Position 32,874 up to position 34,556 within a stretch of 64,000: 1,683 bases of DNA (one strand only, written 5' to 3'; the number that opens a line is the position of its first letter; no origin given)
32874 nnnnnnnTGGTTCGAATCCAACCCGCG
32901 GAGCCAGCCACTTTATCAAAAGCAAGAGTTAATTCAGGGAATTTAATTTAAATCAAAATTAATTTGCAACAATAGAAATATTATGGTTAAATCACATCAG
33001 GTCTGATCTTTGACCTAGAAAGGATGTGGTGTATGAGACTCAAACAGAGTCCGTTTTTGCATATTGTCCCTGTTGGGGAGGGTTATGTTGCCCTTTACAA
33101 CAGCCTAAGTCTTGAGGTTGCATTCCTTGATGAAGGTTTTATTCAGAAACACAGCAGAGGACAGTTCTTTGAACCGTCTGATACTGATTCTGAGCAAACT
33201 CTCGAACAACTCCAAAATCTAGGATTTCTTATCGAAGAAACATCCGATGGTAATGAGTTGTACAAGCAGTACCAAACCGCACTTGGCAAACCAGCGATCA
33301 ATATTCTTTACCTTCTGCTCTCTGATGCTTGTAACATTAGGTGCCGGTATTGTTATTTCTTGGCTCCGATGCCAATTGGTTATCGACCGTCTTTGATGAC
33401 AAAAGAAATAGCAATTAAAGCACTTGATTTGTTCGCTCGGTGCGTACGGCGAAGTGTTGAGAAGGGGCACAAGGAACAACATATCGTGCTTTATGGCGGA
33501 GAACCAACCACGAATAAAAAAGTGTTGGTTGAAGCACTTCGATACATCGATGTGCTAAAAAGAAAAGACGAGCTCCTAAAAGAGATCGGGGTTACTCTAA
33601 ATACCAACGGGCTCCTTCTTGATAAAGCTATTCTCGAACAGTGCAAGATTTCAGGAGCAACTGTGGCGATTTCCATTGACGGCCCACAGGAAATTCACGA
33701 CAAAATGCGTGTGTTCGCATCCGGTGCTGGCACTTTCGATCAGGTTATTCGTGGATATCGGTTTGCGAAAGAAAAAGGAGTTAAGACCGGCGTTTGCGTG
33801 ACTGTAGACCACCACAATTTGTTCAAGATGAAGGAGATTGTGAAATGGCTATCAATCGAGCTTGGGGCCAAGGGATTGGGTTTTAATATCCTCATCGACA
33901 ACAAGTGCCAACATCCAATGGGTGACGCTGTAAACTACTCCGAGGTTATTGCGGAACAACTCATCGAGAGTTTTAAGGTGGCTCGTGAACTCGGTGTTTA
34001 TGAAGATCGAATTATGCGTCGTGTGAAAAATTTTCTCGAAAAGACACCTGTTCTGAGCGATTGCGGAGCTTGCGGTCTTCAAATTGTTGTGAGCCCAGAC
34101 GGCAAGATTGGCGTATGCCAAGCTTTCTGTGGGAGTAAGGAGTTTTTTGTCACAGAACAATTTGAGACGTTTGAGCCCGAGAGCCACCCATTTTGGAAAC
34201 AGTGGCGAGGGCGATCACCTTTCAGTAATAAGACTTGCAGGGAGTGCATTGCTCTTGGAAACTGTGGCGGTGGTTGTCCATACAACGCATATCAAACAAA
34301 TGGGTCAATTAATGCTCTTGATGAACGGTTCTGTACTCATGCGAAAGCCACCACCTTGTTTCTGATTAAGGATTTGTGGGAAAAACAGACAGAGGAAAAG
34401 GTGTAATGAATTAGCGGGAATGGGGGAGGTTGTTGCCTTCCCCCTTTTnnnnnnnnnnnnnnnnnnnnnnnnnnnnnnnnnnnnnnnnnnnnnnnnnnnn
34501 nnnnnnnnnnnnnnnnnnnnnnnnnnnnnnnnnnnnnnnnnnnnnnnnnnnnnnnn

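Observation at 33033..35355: Six-cysteine SCIFF/ranthipeptide-like precursor with convergent SPASM radical-SAM enzyme and an HExxH protein, next to tRNA-Asn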

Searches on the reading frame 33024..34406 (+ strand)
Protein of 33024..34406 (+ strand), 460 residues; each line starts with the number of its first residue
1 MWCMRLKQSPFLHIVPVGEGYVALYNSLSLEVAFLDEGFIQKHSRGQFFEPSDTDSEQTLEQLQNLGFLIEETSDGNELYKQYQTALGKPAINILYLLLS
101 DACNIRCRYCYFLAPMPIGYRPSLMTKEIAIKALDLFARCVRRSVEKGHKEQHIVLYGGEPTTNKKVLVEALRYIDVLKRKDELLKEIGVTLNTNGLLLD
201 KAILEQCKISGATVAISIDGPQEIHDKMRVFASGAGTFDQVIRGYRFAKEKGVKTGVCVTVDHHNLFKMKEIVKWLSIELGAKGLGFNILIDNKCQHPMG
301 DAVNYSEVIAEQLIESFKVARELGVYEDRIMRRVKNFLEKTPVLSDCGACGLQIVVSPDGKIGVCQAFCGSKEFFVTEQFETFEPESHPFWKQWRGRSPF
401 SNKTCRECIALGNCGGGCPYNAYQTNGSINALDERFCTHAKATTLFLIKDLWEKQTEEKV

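Call 4: search_protein_families(library=ncbifam, proteins=[window:33024-34406:+], max_evalue=1)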
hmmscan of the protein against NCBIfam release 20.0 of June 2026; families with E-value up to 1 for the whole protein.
window:33024-34406:+ (460 aa): 74 families (the best 25 are shown)
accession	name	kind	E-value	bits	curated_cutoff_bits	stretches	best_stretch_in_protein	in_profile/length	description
TIGR04136.1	rSAM_FibroRumin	equivalog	3.5e-84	283.3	400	1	10-452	3-454/458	FibroRumin system radical SAM peptide maturase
NF047865.1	rSAM_PapB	equivalog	3.1e-42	145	340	1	93-430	3-328/330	PapB family radical SAM/SPASM ranthipeptide maturase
TIGR03974.1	rSAM_six_Cys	equivalog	1.8e-39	135.9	425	1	57-439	63-437/451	thioether cross-link-forming SCIFF peptide maturase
NF038107.1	rSAM_NF038107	equivalog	7.4e-38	130.5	600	1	7-430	2-412/444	Cys-every-fifth radical SAM/SPASM peptide maturase CefB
TIGR04463.1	rSAM_vs_C_rich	equivalog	1.1e-34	120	525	1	15-422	5-398/438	TIGR04463 family radical SAM/SPASM RiPP maturase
TIGR04064.1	rSAM_nif11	equivalog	3.3e-33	115.1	518.7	2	63-242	53-218/459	nif11-like peptide radical SAM maturase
NF041707.1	rSAM_YhhB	equivalog_domain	2.4e-32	112.3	445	1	99-431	8-346/369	cyclophane-forming radical SAM/SPASM peptide maturase YhhB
TIGR03906.1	quino_hemo_SAM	equivalog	8.1e-32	110.5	453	1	52-443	56-439/467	quinohemoprotein amine dehydrogenase maturation protein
NF040492.1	not_ScfB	exception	3.1e-31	108.8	855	1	91-438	93-435/450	ScfB-related radical SAM/SPASM orphan maturase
NF041298.1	rSAM_mat_DynA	equivalog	4.1e-31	108.3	450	1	102-437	10-339/356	dynobactin maturation radical SAM/SPASM protein DynA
TIGR03942.1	sulfatase_rSAM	equivalog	1.3e-30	106.7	349.45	1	99-440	7-346/363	anaerobic sulfatase maturase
TIGR04334.1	rSAM_Clo7bot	equivalog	1.3e-28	99.9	600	1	8-428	2-414/440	radical SAM/SPASM domain Clo7bot peptide maturase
TIGR04280.1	geopep_mat_rSAM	hypoth_equivalog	3.5e-27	95.4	400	1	20-435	17-409/428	geopeptide radical SAM maturase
TIGR04068.1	rSAM_ocin_clost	equivalog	6.2e-26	91.3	500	1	53-249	43-233/462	Cys-rich peptide radical SAM maturase CcpM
TIGR04163.1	rSAM_cobopep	equivalog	4.5e-25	88.3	375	1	92-442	63-410/428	peptide-modifying radical SAM enzyme CbpB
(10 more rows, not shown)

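Call 5: search_protein_families(library=pfam, proteins=[window:33024-34406:+], max_evalue=1)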
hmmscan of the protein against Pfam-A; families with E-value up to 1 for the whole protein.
window:33024-34406:+ (460 aa): 3 families
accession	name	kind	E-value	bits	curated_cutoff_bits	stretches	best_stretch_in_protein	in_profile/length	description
PF04055.27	Radical_SAM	-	2.7e-18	67.2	29.5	1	99-276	3-166/166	Radical SAM superfamily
PF13353.11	Fer4_12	-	0.0017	19.1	22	1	99-223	11-118/137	4Fe-4S single cluster domain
PF10307.15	HAD_SAK_1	-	0.092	12.9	25.6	1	282-339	99-162/203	HAD domain family 1 in Swiss Army Knife RNA repair proteins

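Call 9: find_homologous_proteins(query=window:33024-34406:+, max_evalue=1e-20)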
Query window:33024-34406:+ (460 aa): 568 proteins with E <= 1e-20 among 8000 candidates; the best 120 are listed.
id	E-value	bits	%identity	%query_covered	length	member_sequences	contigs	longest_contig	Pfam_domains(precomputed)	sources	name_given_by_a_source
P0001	8.8e-262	887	100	85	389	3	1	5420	PF04055.28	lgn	-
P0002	2.4e-232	790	72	99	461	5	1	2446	PF04055.28,PF13353.12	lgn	-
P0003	7.4e-229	778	72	99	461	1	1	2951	PF04055.28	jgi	-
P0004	1.5e-228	777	72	99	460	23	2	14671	PF04055.28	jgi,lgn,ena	-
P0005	1.4e-227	774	71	99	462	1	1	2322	PF04055.28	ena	-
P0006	2.6e-227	773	71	99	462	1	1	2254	PF04055.28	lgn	-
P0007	1.4e-226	771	72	99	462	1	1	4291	PF04055.28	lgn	-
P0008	9.6e-226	768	70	99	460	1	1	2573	PF04055.28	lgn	-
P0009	9.8e-226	768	72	99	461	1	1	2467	PF04055.28,PF13353.12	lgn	-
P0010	2.0e-225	767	70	99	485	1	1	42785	PF04055.28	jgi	jgi:uncharacterized protein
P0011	5.2e-225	766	71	99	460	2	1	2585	PF04055.28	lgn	-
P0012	7.5e-225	765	71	99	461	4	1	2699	PF04055.28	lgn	-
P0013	1.7e-224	764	71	99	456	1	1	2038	PF04055.28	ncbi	-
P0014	1.9e-224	764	71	99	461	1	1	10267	PF04055.28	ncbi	-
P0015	2.7e-224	763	72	99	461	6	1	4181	PF04055.28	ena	-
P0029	3.1e-219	747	70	99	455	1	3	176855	PF04055.28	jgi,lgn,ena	-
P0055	5.0e-196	670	63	97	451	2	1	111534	PF04055.28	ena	-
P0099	1.3e-111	392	42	99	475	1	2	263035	PF04055.28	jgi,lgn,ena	jgi:uncharacterized protein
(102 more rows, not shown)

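Call 10: find_related_loci(query=window:33024-34406:+, collection=genome_contigs, flank=6000)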
Query window:33024-34406:+ (460 aa) in genome_contigs; peptide patterns used: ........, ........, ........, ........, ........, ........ (x = any residue, [..] = any of these).
30 stretches matched a pattern; 2 encode a relative of the query (tblastn E <= 1e-3); 2 distinct loci.
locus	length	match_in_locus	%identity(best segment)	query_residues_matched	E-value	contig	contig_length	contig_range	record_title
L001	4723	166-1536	71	4-460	0e+0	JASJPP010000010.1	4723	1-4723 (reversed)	MAG: Patescibacteria group bacterium isolate MAG_93 NODE_8431_length_4723_cov_45.710154, whole genome shotgun sequence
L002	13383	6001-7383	69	1-460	0e+0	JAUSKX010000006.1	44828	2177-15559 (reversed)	MAG: Candidatus Azambacteria bacterium isolate E14_metabat.bin.84 E14_k141_33327, whole genome shotgun sequence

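Call 17: find_related_loci(query=A1, collection=metagenome_contigs, flank=5000)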
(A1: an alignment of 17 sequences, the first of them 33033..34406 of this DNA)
Query A1 (457 aa) in metagenome_contigs; peptide patterns used: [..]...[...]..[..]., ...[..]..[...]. (x = any residue, [..] = any of these).
440 stretches matched a pattern; 205 encode a relative of the query (tblastn E <= 1e-3); the best 80 are kept; 80 distinct loci.
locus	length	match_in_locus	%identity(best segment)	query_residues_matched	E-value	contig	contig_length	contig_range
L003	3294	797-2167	71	1-457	0e+0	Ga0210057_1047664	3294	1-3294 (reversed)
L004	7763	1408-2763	72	5-456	0e+0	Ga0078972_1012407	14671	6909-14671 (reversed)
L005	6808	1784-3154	70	1-457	0e+0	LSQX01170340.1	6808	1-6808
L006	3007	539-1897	72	1-457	0e+0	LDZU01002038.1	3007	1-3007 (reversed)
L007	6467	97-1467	70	1-457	0e+0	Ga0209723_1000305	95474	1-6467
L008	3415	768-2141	71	1-457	0e+0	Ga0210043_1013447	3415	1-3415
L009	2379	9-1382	71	1-457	0e+0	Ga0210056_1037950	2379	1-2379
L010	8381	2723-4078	71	1-452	0e+0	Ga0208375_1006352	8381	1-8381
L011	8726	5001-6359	71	1-457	0e+0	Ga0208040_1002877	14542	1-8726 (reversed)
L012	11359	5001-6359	71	1-457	0e+0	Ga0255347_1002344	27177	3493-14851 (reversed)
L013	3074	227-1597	71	1-457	0e+0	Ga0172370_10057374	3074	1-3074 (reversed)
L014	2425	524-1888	69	1-455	0e+0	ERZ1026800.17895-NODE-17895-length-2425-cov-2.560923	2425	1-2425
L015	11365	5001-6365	70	1-455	0e+0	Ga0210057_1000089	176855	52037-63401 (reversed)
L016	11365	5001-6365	69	1-455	0e+0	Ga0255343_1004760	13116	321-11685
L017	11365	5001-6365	69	1-455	0e+0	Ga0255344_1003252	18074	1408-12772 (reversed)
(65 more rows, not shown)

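Call 21: search_protein_families(library=ncbifam, alignment_id=A1, max_evalue=1e-20)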
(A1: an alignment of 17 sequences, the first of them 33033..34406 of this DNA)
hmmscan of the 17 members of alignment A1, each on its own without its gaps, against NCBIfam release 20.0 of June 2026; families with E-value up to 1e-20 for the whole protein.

A. member 1, window:33033-34406:+ (457 aa): 18 families
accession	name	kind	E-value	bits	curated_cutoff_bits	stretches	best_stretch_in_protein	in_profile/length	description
TIGR04136.1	rSAM_FibroRumin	equivalog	3.4e-84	283.3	400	1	7-449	3-454/458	FibroRumin system radical SAM peptide maturase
NF047865.1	rSAM_PapB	equivalog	3.1e-42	145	340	1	90-427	3-328/330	PapB family radical SAM/SPASM ranthipeptide maturase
TIGR03974.1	rSAM_six_Cys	equivalog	1.7e-39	135.9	425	1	54-436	63-437/451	thioether cross-link-forming SCIFF peptide maturase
NF038107.1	rSAM_NF038107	equivalog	7.2e-38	130.5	600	1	4-427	2-412/444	Cys-every-fifth radical SAM/SPASM peptide maturase CefB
TIGR04463.1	rSAM_vs_C_rich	equivalog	1.1e-34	120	525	1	12-419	5-398/438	TIGR04463 family radical SAM/SPASM RiPP maturase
TIGR04064.1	rSAM_nif11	equivalog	3.2e-33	115.1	518.7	1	60-239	53-218/459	nif11-like peptide radical SAM maturase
NF041707.1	rSAM_YhhB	equivalog_domain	2.5e-32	112.2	445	1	96-428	8-346/369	cyclophane-forming radical SAM/SPASM peptide maturase YhhB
TIGR03906.1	quino_hemo_SAM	equivalog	8e-32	110.5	453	1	49-440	56-439/467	quinohemoprotein amine dehydrogenase maturation protein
NF040492.1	not_ScfB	exception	3.2e-31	108.7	855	1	88-435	93-435/450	ScfB-related radical SAM/SPASM orphan maturase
NF041298.1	rSAM_mat_DynA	equivalog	4e-31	108.3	450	1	99-434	10-339/356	dynobactin maturation radical SAM/SPASM protein DynA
TIGR03942.1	sulfatase_rSAM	equivalog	1.3e-30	106.8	349.45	1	96-437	7-346/363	anaerobic sulfatase maturase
TIGR04334.1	rSAM_Clo7bot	equivalog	1.3e-28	99.9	600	1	5-425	2-414/440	radical SAM/SPASM domain Clo7bot peptide maturase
TIGR04280.1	geopep_mat_rSAM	hypoth_equivalog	3.4e-27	95.5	400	1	17-432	17-409/428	geopeptide radical SAM maturase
TIGR04068.1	rSAM_ocin_clost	equivalog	6.1e-26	91.3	500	1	50-246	43-233/462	Cys-rich peptide radical SAM maturase CcpM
TIGR04163.1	rSAM_cobopep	equivalog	4.5e-25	88.3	375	1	89-439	63-410/428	peptide-modifying radical SAM enzyme CbpB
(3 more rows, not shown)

B. families by the number of members that match (of 17 scanned): 31 families (the first 25 are shown)
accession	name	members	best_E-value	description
TIGR04136.1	rSAM_FibroRumin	17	5e-91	FibroRumin system radical SAM peptide maturase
NF047865.1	rSAM_PapB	17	6.1e-48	PapB family radical SAM/SPASM ranthipeptide maturase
NF038107.1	rSAM_NF038107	17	8.3e-47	Cys-every-fifth radical SAM/SPASM peptide maturase CefB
TIGR03974.1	rSAM_six_Cys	17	8.8e-45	thioether cross-link-forming SCIFF peptide maturase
TIGR03906.1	quino_hemo_SAM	17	1.4e-44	quinohemoprotein amine dehydrogenase maturation protein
NF041298.1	rSAM_mat_DynA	17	6.1e-44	dynobactin maturation radical SAM/SPASM protein DynA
TIGR04064.1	rSAM_nif11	17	1.1e-39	nif11-like peptide radical SAM maturase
NF040492.1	not_ScfB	17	1.6e-37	ScfB-related radical SAM/SPASM orphan maturase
TIGR04463.1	rSAM_vs_C_rich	17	4.1e-36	TIGR04463 family radical SAM/SPASM RiPP maturase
TIGR03942.1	sulfatase_rSAM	17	5.1e-36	anaerobic sulfatase maturase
NF041707.1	rSAM_YhhB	17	6e-34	cyclophane-forming radical SAM/SPASM peptide maturase YhhB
TIGR04068.1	rSAM_ocin_clost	17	4.9e-32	Cys-rich peptide radical SAM maturase CcpM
TIGR04280.1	geopep_mat_rSAM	17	1.2e-29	geopeptide radical SAM maturase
TIGR04163.1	rSAM_cobopep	17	1.3e-28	peptide-modifying radical SAM enzyme CbpB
TIGR04334.1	rSAM_Clo7bot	16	3.9e-33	radical SAM/SPASM domain Clo7bot peptide maturase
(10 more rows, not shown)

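Call 55: search_solved_structures(query=window:33033-34406:+, max_evalue=0.00001, show_alignments=1)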
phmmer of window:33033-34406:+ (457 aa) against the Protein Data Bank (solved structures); distinct sequences matched with E-value up to 0.00001: 5.
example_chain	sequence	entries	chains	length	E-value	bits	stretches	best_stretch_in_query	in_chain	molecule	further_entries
5wgg_A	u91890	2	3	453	6.8e-28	100.9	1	12-248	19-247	Radical SAM domain protein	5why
9gm3_A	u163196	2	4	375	5.5e-13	51.8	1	87-246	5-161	ChlB radical SAM domain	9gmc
8vpo_A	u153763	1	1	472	8.9e-13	51.1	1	63-439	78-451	Radical SAM core domain-containing protein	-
4k37_A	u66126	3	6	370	1.5e-12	50.3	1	87-416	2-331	Anaerobic sulfatase-maturating enzyme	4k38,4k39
4k36_A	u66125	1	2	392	2.3e-12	49.7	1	87-416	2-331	Anaerobic sulfatase-maturating enzyme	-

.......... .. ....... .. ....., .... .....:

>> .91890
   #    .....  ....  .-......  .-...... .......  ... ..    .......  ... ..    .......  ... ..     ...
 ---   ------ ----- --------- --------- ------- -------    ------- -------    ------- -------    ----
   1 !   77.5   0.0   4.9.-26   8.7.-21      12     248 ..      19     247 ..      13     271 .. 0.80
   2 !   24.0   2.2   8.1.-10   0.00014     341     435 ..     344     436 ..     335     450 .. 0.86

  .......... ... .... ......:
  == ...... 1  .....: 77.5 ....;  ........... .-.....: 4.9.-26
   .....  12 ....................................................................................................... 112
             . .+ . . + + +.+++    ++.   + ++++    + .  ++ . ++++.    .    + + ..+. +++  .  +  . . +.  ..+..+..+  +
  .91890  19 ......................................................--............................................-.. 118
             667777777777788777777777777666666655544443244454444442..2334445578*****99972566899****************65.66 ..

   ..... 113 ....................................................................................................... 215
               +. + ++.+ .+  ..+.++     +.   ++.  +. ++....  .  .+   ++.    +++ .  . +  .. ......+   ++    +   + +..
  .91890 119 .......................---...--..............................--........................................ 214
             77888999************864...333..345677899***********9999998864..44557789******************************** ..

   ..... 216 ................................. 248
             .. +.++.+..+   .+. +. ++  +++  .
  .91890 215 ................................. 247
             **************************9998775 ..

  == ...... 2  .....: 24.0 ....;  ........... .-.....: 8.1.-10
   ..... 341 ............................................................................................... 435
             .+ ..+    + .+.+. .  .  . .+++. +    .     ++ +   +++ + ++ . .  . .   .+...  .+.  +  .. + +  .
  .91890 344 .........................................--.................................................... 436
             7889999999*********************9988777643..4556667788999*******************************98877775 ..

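Call 56: find_encoding_contigs(protein=P0029, flank=6000, max_places=2)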
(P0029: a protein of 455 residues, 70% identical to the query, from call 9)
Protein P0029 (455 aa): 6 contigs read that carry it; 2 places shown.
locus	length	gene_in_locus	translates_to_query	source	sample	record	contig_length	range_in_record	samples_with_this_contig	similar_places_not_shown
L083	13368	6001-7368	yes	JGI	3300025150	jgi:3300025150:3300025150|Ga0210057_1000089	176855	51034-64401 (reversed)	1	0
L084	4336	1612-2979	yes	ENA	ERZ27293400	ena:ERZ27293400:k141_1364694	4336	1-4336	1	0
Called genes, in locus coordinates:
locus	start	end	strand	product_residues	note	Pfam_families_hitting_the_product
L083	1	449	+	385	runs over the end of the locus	-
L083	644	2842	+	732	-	PF00395:SLH (weak)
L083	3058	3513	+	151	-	-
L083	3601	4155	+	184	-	-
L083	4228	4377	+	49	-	-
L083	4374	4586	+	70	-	-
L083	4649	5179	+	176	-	PF00583:Acetyltransf_1, PF13673:Acetyltransf_10, PF13508:Acetyltransf_7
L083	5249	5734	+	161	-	-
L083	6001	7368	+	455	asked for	PF04055:Radical_SAM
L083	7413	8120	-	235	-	-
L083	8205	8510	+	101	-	-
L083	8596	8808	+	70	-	-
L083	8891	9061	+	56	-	PF04014:MazE_antitoxin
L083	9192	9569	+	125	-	-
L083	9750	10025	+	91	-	PF12840:HTH_20 (weak)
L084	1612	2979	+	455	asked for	PF04055:Radical_SAM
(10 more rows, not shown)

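Call 57: find_encoding_contigs(protein=P0055, flank=6000, max_places=2)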
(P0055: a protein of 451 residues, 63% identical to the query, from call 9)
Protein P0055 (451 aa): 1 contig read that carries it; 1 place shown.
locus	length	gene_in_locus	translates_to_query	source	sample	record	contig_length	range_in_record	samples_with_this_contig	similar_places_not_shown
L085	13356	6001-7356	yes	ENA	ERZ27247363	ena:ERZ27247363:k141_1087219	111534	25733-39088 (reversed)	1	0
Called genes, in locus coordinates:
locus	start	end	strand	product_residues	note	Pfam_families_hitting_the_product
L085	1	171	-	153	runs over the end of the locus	PF03449:GreA_GreB_N, PF01272:GreA_GreB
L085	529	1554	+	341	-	PF02618:YceG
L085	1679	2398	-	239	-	PF13476:AAA_23, PF02463:SMC_N (weak), PF13175:AAA_15 (weak), PF13555:AAA_29 (weak), PF00005:ABC_tran (weak), PF13175:AAA_15, PF13304:AAA_21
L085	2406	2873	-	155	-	PF16325:Peptidase_U32_C (faint)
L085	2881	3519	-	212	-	PF18306:LDcluster4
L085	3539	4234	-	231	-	PF01209:Ubie_methyltran, PF03141:Methyltransf_29 (weak), PF02353:CMAS, PF13489:Methyltransf_23, PF13847:Methyltransf_31, PF08241:Methyltransf_11, PF08242:Methyltransf_12, PF13649:Methyltransf_25, +1 more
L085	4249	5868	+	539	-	PF04055:Radical_SAM, PF16199:Radical_SAM_C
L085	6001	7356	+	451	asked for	PF04055:Radical_SAM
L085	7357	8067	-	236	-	-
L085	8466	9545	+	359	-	-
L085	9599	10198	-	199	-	-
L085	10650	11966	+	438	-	PF00437:T2SSE, PF13191:AAA_16 (faint)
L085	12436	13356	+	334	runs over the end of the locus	PF05496:RuvB_N, PF07728:AAA_5 (faint), PF00004:AAA, PF17864:AAA_lid_4, PF05491:WHD_RuvB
